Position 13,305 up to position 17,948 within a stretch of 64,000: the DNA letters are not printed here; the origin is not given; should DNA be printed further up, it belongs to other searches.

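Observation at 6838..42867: Expanded VirB-type T4SS gene train with non-canonical inserts at almost every position and no coupling protein in view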

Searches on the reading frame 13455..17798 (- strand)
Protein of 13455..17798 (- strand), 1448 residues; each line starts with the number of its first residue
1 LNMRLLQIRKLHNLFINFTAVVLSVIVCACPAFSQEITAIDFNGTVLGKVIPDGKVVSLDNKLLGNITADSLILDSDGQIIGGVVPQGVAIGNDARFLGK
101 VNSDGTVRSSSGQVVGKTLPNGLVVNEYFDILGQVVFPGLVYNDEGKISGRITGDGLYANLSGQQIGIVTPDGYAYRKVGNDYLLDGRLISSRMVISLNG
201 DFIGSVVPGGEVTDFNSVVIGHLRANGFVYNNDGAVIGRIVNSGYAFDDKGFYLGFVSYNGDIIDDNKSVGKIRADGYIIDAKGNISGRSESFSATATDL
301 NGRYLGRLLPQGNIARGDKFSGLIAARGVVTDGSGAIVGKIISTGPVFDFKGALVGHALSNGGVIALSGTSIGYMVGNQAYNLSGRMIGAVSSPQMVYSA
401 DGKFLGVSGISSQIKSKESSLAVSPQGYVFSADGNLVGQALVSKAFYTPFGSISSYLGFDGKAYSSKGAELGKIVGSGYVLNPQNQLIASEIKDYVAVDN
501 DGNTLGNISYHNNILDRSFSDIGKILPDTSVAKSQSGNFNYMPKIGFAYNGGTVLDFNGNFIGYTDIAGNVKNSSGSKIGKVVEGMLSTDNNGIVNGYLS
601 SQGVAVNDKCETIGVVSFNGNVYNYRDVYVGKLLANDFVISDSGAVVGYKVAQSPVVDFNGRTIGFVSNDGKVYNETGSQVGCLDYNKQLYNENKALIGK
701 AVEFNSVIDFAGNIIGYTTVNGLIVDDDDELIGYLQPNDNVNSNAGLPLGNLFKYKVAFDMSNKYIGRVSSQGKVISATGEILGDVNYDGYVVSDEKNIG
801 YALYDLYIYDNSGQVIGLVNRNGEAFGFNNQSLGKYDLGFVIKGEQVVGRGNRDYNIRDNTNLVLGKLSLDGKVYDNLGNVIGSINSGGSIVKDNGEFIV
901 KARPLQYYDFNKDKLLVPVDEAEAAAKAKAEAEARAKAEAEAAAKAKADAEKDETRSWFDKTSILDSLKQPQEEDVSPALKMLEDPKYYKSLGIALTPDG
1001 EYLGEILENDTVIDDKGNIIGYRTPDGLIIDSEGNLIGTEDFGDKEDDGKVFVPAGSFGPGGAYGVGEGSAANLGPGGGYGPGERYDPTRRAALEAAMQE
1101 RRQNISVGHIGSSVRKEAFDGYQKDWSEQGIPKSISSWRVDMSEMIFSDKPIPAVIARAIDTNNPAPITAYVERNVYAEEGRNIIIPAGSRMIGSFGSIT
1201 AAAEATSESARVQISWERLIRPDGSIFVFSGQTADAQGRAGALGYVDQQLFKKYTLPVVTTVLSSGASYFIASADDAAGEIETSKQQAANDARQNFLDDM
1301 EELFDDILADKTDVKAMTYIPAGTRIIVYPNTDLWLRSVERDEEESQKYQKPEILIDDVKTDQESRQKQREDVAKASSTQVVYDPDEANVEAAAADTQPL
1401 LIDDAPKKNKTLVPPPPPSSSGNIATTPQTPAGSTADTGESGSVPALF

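Call 5: search_protein_families(library=pfam, proteins=[window:13455-17798:-], max_evalue=0.01)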
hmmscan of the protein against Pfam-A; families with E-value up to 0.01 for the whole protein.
window:13455-17798:- (1448 aa): 5 families
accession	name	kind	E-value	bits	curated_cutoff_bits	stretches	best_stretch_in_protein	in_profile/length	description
PF21785.3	Bflower_2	-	5.2e-60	200.6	38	10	95-173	25-98/112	5-fold beta-flower protein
PF03743.19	TrbI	-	1.6e-34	119.9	35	1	1146-1336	2-188/188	Bacterial conjugation TrbI-like protein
PF12396.14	DUF3659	-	3.3e-12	46.5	24.8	0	69-118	10-55/61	Protein of unknown function (DUF3659)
PF21784.3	Bflower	-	4.8e-10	40.3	25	0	346-409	2-64/116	4-fold beta flower protein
PF06019.16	Phage_30_8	-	0.0014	19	25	0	194-278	29-114/124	Phage GP30.8 protein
